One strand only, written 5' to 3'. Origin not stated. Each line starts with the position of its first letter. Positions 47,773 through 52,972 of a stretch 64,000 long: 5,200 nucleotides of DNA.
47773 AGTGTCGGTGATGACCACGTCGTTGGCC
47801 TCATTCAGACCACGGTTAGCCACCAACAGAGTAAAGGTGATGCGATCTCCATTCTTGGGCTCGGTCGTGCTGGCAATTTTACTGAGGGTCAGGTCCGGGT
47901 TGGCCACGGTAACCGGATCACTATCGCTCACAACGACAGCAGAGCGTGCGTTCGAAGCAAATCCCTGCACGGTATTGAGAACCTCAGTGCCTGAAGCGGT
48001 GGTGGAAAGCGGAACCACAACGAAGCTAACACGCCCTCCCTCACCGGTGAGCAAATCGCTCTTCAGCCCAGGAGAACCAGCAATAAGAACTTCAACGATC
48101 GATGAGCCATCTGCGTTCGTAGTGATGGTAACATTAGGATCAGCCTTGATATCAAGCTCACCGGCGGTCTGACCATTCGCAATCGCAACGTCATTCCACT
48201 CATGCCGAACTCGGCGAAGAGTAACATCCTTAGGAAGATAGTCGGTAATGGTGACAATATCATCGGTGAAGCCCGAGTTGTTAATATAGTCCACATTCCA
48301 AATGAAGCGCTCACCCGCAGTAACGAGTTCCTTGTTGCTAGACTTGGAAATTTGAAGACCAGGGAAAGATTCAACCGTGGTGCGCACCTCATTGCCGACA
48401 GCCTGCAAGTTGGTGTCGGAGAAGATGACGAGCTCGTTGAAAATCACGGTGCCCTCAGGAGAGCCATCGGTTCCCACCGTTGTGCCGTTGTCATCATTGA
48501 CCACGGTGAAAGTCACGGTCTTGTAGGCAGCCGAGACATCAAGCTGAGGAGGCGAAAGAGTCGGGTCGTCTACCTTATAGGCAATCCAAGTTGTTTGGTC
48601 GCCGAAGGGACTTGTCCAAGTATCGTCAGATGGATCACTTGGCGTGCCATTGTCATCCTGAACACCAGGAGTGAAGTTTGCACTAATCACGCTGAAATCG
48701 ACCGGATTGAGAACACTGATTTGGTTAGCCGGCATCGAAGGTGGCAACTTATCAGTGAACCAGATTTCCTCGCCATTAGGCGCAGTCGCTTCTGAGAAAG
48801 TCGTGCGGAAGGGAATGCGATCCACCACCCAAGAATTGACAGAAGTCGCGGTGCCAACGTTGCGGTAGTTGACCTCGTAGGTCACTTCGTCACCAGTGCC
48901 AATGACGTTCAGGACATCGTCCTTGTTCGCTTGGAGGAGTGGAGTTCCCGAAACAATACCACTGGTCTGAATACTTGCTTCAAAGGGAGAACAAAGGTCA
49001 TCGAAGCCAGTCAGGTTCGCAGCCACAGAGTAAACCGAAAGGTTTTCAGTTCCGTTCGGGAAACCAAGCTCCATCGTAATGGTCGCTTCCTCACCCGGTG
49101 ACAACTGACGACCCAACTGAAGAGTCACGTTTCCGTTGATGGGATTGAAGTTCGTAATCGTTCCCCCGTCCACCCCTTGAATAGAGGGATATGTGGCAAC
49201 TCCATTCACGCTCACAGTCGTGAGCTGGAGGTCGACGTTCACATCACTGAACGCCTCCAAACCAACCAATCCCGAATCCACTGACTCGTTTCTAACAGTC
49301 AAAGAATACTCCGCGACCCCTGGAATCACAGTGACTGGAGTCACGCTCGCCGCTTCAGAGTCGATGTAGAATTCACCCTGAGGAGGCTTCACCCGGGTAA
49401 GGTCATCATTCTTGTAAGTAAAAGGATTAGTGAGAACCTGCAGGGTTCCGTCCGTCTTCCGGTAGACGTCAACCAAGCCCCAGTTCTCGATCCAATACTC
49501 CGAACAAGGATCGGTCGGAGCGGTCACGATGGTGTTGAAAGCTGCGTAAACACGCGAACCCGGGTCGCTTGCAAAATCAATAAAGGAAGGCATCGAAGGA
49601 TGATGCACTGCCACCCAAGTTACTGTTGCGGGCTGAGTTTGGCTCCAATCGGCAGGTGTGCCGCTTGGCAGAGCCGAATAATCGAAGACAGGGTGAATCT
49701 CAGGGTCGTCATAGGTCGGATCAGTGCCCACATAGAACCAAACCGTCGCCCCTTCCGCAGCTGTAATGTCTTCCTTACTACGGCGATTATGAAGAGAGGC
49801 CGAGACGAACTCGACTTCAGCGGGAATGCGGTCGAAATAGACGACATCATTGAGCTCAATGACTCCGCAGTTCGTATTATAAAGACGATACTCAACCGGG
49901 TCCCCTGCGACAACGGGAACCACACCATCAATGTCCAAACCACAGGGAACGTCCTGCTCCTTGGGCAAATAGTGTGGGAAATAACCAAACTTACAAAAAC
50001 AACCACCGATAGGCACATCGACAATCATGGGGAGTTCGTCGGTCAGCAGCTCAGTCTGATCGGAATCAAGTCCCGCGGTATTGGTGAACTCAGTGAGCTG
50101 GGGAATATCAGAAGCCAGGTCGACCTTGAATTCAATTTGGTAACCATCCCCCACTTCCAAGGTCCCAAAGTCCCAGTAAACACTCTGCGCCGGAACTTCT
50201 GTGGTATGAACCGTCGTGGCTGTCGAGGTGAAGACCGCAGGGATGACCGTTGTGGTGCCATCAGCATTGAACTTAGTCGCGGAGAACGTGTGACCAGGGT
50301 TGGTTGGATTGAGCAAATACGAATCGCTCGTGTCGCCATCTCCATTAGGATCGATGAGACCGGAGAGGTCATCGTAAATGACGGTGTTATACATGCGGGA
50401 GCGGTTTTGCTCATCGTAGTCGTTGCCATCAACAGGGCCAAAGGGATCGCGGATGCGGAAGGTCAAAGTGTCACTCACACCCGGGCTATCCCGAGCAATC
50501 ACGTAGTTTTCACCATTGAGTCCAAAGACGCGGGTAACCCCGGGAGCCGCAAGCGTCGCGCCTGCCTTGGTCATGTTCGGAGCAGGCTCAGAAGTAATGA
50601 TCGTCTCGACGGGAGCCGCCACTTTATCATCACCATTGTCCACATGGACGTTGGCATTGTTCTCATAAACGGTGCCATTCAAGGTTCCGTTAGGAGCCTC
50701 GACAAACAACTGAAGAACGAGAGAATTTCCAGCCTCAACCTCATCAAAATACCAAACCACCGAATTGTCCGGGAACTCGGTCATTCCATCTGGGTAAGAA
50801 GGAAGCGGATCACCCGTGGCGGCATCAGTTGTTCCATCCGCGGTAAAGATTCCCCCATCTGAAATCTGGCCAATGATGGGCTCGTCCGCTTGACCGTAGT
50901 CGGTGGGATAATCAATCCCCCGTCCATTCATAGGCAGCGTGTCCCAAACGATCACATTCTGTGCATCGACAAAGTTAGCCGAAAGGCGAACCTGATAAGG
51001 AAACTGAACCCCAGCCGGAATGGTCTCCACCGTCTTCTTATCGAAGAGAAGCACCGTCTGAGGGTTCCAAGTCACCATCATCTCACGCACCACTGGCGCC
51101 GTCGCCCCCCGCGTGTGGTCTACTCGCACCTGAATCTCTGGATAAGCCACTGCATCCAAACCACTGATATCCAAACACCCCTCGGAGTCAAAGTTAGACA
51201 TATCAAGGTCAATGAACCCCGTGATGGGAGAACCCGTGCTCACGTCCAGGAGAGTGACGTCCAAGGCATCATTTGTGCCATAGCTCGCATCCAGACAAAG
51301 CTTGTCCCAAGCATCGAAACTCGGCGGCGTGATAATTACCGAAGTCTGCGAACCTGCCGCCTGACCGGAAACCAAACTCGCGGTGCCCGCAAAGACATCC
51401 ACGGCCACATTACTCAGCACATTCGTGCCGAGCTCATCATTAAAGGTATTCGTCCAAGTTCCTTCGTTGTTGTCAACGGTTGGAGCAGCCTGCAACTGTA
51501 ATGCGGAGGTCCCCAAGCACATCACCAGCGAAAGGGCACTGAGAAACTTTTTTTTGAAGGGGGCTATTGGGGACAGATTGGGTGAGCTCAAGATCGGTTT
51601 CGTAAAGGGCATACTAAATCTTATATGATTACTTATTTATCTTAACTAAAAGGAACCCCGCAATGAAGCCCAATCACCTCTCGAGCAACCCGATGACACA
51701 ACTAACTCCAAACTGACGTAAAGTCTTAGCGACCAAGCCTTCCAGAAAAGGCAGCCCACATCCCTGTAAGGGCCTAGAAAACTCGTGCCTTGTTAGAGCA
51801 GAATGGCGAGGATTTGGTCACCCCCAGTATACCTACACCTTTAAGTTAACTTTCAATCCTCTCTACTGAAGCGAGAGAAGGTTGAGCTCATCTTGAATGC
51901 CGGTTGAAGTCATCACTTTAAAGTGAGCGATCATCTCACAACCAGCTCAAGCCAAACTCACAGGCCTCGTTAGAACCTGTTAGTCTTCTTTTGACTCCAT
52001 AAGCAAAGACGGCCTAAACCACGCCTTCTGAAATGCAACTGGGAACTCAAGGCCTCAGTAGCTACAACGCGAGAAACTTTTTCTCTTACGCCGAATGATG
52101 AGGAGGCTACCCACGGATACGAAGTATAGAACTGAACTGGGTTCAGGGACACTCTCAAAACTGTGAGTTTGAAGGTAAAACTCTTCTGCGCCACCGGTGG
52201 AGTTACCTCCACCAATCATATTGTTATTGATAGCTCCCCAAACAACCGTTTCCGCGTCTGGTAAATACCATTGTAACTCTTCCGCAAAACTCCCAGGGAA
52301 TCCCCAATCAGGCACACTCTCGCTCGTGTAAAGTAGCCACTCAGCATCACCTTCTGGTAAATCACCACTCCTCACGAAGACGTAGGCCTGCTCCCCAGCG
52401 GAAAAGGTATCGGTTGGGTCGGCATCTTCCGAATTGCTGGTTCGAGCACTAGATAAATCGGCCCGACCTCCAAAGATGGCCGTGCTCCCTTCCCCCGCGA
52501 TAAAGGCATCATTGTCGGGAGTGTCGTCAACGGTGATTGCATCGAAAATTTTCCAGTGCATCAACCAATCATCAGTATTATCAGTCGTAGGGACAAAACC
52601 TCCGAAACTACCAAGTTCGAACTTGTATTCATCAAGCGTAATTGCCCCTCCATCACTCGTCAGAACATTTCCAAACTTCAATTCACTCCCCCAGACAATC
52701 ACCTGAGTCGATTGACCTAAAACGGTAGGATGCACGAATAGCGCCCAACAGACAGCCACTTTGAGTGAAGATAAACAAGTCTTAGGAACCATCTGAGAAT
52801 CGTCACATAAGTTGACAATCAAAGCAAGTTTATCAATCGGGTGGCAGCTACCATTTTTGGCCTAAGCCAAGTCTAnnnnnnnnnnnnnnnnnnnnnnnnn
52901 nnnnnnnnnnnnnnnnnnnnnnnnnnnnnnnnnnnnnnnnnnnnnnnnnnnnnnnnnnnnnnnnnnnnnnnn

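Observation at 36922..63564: A 26.6-kb co-oriented surface-protein locus: two giant adhesin-like genes bracketing three small paralogs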

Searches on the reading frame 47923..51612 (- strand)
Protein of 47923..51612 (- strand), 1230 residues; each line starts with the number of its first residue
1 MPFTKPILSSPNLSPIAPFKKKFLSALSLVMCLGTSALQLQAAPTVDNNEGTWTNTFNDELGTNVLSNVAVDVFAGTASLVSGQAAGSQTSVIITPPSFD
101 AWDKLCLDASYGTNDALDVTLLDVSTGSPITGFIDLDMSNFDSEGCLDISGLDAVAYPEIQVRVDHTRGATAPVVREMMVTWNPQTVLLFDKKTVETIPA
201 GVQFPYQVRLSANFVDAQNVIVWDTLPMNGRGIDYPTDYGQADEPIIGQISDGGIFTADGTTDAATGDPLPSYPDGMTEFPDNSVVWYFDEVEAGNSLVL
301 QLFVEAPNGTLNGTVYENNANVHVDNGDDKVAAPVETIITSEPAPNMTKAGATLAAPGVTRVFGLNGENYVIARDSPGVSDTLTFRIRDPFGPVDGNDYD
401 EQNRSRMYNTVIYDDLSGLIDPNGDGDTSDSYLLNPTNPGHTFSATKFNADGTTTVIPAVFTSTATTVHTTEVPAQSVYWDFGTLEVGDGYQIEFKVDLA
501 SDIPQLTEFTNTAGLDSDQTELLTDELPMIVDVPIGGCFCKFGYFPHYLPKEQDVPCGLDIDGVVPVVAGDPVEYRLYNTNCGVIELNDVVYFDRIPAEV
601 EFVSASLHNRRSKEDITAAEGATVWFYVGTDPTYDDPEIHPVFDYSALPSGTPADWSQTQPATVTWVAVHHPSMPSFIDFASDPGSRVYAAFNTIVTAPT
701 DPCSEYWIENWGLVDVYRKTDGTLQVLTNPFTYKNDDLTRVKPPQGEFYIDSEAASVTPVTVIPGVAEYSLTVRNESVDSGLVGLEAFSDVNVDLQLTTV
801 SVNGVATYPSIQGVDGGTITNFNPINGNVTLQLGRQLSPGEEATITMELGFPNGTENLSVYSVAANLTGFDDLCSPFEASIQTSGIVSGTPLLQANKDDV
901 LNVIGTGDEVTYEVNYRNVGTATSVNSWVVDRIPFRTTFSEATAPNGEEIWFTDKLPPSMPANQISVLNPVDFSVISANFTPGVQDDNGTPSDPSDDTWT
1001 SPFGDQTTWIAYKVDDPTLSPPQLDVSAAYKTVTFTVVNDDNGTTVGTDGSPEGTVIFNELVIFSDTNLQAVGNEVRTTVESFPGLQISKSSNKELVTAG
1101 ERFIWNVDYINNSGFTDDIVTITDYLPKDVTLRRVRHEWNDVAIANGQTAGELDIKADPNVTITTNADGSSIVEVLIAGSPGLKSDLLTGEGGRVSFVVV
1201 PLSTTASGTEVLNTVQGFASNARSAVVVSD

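Call 97: search_solved_structures(query=window:47923-51612:-, max_evalue=0.1)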
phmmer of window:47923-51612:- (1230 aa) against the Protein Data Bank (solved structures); distinct sequences matched with E-value up to 0.1: 0.

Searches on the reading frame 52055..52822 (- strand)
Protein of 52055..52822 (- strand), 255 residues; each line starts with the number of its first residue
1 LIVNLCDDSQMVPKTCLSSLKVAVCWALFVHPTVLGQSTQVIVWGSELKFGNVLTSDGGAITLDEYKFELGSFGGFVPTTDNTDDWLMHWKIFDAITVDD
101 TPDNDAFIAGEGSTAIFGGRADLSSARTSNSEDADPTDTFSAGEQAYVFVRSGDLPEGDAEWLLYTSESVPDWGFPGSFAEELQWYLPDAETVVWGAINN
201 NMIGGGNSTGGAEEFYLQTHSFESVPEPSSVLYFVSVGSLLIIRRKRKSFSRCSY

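Call 4: search_protein_families(library=pfam, proteins=[window:52055-52822:-], max_evalue=0.01)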
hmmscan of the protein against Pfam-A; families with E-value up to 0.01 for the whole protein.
window:52055-52822:- (255 aa): 0 families

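Call 7: search_protein_families(library=ncbifam, proteins=[window:52055-52822:-], max_evalue=0.01)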
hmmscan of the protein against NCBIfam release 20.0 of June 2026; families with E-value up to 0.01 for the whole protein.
window:52055-52822:- (255 aa): 1 family
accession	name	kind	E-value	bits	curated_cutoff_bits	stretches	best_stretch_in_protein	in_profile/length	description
TIGR02595.1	PEP_CTERM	domain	0.00037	21.1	16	1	225-248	1-24/24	PEP-CTERM sorting domain-containing protein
